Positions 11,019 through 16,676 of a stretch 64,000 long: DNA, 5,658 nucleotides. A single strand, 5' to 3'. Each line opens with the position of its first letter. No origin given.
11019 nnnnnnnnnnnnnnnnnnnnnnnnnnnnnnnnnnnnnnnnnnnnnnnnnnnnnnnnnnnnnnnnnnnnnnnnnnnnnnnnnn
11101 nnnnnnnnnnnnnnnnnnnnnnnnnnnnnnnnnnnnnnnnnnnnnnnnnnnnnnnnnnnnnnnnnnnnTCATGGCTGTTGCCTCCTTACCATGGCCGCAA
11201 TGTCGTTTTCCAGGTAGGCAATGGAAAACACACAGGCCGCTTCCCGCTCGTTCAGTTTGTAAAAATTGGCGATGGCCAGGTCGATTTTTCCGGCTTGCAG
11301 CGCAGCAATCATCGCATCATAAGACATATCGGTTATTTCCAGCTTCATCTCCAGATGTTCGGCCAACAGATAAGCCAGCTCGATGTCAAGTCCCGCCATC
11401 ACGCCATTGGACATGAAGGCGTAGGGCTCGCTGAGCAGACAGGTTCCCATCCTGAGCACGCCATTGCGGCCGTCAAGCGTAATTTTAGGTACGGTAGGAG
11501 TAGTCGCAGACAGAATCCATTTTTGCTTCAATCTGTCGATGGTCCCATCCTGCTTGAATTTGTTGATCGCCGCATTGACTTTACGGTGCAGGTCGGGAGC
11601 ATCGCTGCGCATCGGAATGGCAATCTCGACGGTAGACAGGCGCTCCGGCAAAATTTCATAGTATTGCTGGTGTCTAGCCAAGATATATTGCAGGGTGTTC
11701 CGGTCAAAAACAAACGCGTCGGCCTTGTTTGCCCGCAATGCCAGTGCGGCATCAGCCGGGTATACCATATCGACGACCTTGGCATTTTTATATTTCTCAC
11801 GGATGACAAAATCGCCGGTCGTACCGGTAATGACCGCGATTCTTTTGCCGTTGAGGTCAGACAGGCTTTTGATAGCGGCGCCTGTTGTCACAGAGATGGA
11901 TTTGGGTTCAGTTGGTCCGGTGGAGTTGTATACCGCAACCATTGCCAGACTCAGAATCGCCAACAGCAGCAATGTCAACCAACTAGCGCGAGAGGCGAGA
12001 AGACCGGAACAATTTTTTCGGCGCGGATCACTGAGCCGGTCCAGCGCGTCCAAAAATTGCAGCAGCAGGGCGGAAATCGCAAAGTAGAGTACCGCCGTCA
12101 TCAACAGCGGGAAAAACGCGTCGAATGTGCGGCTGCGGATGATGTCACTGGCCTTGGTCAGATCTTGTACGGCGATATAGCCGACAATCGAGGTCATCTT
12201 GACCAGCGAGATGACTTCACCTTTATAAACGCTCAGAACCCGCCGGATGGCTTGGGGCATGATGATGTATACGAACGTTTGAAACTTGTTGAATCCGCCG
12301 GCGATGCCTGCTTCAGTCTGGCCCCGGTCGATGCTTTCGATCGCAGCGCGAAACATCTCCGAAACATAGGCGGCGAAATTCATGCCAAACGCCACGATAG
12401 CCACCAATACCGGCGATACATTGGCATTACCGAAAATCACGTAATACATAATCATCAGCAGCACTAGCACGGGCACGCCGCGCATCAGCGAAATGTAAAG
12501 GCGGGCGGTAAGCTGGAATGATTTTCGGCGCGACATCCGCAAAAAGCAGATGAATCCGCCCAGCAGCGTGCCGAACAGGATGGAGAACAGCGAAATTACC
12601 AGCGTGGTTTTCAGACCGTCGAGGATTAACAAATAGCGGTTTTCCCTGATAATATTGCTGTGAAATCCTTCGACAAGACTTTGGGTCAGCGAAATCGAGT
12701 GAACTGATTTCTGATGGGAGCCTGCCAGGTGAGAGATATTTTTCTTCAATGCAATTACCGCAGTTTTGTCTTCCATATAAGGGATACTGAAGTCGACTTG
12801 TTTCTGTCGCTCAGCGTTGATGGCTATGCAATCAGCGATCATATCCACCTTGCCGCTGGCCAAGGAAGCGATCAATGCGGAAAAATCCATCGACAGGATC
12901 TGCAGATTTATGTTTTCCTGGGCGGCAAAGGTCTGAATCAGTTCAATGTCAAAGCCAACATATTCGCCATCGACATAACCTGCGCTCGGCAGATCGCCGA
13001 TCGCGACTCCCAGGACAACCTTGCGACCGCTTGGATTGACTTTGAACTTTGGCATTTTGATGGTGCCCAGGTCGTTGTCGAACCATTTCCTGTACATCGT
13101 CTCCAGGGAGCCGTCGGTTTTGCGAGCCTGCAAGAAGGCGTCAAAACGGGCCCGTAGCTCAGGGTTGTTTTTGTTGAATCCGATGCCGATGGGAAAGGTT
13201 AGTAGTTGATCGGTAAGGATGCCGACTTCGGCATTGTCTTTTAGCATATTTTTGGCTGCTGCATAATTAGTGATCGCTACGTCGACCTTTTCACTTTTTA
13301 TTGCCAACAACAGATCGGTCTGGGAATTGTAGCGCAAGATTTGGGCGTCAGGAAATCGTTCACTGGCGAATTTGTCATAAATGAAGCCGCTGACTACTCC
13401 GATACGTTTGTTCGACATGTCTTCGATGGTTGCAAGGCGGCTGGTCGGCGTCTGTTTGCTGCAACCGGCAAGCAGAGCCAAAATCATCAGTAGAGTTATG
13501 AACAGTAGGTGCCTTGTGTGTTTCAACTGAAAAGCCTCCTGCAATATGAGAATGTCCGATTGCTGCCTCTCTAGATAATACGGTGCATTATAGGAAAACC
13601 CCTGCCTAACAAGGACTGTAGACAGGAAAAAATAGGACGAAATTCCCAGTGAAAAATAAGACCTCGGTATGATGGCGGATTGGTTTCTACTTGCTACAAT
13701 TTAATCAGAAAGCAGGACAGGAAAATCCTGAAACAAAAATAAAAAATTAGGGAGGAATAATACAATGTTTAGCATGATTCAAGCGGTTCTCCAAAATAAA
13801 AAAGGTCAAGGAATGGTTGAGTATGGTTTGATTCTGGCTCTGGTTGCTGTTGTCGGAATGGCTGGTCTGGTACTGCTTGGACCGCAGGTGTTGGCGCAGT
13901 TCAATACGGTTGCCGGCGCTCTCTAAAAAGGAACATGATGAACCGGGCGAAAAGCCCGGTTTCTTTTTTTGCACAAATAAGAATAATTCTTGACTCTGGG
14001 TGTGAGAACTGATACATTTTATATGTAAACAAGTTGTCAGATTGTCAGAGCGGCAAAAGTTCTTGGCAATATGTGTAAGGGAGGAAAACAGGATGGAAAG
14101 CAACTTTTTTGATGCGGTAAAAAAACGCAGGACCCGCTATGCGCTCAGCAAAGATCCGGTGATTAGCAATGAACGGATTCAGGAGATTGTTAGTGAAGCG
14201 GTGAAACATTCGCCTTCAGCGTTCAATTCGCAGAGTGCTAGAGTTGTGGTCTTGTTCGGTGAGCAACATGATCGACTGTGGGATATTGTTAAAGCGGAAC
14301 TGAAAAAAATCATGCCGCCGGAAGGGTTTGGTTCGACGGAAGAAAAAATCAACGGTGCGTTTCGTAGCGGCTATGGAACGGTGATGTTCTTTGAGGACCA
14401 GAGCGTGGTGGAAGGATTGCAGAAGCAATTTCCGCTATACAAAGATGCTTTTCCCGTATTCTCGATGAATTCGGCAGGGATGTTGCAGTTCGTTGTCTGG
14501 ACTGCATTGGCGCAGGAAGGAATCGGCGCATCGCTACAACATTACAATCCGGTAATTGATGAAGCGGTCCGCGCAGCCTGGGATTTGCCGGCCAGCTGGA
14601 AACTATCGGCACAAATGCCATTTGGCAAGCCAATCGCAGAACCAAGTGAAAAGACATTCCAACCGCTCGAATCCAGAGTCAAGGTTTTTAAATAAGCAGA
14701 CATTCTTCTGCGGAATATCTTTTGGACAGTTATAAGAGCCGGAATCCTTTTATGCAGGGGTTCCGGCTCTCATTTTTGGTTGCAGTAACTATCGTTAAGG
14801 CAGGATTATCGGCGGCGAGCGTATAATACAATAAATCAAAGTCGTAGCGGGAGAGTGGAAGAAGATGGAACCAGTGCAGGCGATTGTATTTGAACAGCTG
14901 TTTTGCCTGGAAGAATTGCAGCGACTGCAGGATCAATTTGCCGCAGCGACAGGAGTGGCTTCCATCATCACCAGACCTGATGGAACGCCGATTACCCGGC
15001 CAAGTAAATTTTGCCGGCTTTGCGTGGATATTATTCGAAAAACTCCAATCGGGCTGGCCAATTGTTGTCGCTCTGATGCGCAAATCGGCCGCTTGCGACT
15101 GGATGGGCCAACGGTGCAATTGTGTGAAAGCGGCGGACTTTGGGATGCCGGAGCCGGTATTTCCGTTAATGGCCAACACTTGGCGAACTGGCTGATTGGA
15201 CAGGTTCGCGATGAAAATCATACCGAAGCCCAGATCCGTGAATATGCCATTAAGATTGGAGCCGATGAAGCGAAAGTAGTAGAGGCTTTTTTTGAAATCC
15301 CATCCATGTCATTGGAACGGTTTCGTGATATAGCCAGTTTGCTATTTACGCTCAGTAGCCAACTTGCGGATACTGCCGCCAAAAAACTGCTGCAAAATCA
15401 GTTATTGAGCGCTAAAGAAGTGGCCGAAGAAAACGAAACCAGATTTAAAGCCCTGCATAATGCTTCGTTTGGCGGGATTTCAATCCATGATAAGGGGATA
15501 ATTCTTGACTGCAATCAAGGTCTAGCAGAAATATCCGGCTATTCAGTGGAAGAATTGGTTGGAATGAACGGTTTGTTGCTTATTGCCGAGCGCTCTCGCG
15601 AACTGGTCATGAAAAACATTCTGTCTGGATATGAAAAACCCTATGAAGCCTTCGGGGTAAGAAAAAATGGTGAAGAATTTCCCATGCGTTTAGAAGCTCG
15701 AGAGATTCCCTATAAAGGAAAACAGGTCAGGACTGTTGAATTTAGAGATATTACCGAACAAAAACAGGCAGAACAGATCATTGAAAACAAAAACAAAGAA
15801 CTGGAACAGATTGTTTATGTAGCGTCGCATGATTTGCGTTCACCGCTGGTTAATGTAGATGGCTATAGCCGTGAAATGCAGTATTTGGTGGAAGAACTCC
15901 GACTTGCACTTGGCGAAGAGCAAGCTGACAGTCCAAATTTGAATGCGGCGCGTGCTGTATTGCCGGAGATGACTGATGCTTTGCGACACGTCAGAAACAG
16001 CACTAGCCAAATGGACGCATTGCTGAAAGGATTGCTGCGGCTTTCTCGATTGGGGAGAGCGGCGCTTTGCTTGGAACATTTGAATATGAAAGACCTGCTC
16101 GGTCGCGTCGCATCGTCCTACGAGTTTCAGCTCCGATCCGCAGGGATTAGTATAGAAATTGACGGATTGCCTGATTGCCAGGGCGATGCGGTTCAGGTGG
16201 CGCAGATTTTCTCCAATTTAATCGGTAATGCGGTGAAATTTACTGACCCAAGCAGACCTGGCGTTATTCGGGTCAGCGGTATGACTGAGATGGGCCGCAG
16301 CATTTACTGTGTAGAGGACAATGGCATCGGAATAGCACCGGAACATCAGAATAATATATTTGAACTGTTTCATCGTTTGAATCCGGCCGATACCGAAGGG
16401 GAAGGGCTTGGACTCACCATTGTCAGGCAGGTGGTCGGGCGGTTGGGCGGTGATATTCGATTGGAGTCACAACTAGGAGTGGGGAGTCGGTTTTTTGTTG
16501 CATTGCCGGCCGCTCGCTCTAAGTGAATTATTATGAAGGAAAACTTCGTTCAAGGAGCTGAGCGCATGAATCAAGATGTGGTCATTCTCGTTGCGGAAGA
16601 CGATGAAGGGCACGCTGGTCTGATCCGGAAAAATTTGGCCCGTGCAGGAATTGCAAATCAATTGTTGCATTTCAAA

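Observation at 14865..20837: Five-gene cytoplasmic signalling operon: PocR-PAS histidine kinase, lone receiver, REC-PAS-PP2C-HATPase, TPR/membrane protein, Crp-family regulator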

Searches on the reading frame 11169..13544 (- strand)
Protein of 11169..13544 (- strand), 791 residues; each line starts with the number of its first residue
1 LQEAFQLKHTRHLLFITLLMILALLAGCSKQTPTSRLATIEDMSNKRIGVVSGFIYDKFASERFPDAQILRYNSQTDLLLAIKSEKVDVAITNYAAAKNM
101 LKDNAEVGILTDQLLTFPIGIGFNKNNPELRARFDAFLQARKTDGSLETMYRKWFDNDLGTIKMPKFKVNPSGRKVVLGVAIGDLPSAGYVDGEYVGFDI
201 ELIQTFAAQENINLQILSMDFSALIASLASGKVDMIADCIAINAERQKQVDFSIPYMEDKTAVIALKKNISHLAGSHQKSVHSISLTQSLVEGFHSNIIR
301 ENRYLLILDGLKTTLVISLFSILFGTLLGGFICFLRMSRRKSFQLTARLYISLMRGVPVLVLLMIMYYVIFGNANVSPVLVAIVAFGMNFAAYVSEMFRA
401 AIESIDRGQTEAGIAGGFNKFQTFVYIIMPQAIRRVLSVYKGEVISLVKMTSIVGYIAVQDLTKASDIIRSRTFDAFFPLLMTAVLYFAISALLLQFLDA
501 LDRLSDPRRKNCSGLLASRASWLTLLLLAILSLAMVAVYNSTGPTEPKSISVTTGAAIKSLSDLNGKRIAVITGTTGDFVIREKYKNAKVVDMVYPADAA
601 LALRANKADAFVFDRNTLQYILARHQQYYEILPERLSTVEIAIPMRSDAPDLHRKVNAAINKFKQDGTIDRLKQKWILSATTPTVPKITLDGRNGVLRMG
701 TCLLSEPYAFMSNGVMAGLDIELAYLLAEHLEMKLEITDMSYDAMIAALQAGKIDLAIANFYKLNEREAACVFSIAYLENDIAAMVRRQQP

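Call 10: search_protein_families(library=pfam, proteins=[window:11169-13544:-], max_evalue=0.001)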
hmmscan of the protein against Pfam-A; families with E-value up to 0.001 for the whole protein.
window:11169-13544:- (791 aa): 5 families
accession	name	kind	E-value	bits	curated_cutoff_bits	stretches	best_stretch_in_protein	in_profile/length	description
PF00497.25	SBP_bac_3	-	7.7e-60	200.9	26.4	3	184-677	8-130/132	Bacterial extracellular solute-binding proteins, family 3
PF00528.27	BPD_transp_1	-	3.9e-21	76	26.4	1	323-503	3-180/184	Binding-protein-dependent transport system inner membrane component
PF10613.14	Lig_chan-Glu_bd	-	7.3e-12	45.9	30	1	220-267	66-113/115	Ligated ion channel L-glutamate- and glycine-binding site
PF09084.16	NMT1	-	5.6e-06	26.9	20.5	0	545-631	72-165/216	NMT1/THI5 like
PF12974.12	Phosphonate-bd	-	6e-05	23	27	0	723-760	19-57/242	ABC transporter, phosphonate, periplasmic substrate-binding protein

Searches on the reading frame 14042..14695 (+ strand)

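Call 10: search_protein_families(library=pfam, proteins=[window:14042-14695:+], max_evalue=0.001)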
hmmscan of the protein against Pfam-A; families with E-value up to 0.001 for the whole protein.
window:14042-14695:+ (217 aa): 1 family
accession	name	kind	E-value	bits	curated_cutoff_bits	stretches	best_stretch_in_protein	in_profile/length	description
PF00881.29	Nitroreductase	-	3.9e-21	76.4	23.5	1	26-196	1-167/167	Nitroreductase family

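Call 85: search_protein_families(library=ncbifam, proteins=[window:14042-14695:+], max_evalue=0.00001)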
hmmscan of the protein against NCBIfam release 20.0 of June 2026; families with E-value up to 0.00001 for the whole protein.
window:14042-14695:+ (217 aa): 0 families

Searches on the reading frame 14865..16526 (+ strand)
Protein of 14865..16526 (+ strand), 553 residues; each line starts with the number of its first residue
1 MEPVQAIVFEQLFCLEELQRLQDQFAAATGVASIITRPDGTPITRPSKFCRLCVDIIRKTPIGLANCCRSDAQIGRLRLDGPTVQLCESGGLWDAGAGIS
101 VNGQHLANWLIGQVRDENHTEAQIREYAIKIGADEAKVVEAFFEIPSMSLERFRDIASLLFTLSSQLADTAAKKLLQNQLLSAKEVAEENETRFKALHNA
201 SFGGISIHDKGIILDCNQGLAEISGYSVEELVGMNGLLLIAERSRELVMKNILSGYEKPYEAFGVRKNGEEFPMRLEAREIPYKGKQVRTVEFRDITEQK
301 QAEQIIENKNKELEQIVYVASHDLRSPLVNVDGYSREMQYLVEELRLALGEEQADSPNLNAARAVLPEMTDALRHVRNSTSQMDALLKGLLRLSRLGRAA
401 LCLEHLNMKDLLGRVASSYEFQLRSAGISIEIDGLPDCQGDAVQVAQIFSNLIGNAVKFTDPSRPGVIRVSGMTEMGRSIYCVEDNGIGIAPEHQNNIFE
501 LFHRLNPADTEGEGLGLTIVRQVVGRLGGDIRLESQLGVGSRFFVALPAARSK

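Call 3: search_protein_families(library=pfam, proteins=[window:14865-16526:+], max_evalue=0.01)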
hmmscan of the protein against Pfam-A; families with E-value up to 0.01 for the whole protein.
window:14865-16526:+ (553 aa): 6 families
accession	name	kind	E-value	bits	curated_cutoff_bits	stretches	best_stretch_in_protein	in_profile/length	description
PF10114.15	PocR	-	4.4e-47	160.3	23.9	1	12-170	2-160/162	Sensory domain found in PocR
PF02518.31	HATPase_c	-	1.5e-23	83.8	26.4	1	440-550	1-110/111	Histidine kinase-, DNA gyrase B-, and HSP90-like ATPase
PF13426.13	PAS_9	-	9.2e-11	42.4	27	1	209-298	9-103/103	PAS domain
PF00512.31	HisKA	-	0.0002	21.8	26.9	1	313-397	2-64/66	His Kinase A (phospho-acceptor) domain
PF00989.32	PAS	-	0.00041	20.8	22.6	1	196-287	6-102/113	PAS fold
PF14501.12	HATPase_c_5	-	0.0085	16.4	22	0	443-535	4-90/102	GHKL domain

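Call 4: search_protein_families(library=ncbifam, proteins=[window:14865-16526:+], max_evalue=0.01)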
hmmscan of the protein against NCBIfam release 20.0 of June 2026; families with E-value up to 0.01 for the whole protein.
window:14865-16526:+ (553 aa): 84 families (the best 25 are shown)
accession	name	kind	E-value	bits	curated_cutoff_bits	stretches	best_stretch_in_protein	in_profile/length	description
TIGR02966.1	phoR_proteo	equivalog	1.2e-37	129.7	334.2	1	268-546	77-332/333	phosphate regulon sensor histidine kinase PhoR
NF046044.1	PnpS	equivalog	1.8e-37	129.3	400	2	376-548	213-390/390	two-component system histidine kinase PnpS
NF047874.1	MASE3_PAS_HK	subfamily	2.3e-35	122.5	560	2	441-550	516-626/655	MASE3 domain-containing sensor histidine kinase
NF047465.1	hybrid_HK_LvrA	exception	9.9e-35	119.8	1200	1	291-548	578-817/819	hybrid histidine kinase/response regulator LvrA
NF033092.0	HK_WalK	equivalog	1.8e-31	109.4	725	1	174-548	240-593/594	cell wall metabolism sensor histidine kinase WalK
NF008302.0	PRK11091.1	equivalog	1.6e-27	96.1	838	1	215-550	179-506/779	aerobic respiration two-component sensor histidine kinase ArcB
TIGR02956.1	TMAO_torS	equivalog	1.7e-26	92.7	676.5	1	369-552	498-685/967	TMAO reductase system sensor histidine kinase/response regulator TorS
NF006800.0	PRK09303.1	equivalog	2.1e-26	92.8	342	1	298-551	136-379/383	histidine kinase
NF041832.1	near_NosP_CTERM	subfamily_domain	1.2e-25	90.4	400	1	365-551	38-227/370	NahK/ErcS family hybrid sensor histidine kinase/response regulator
NF041880.1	EPS_EpsF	equivalog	4.4e-25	88.1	900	1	295-548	256-492/492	response regulator EpsF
NF011874.0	PRK15347.1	equivalog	8.1e-25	87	852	1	439-549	508-614/921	two component system sensor kinase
NF008235.0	PRK11006.1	equivalog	1.5e-24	86.7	390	1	210-549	117-423/431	phosphate regulon sensor histidine kinase PhoR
NF008468.0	PRK11360.1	equivalog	2.7e-24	85.5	646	1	185-551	262-610/616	two-component system sensor histidine kinase AtoS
NF041735.1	hist_kin_RppB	equivalog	8.6e-24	84.1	400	1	344-548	226-438/438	two-component system sensor histidine kinase RppB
NF045595.1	HK_scytonemin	equivalog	2e-23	82.7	865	1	184-550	274-636/637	scytonemin biosynthesis sensor histidine kinase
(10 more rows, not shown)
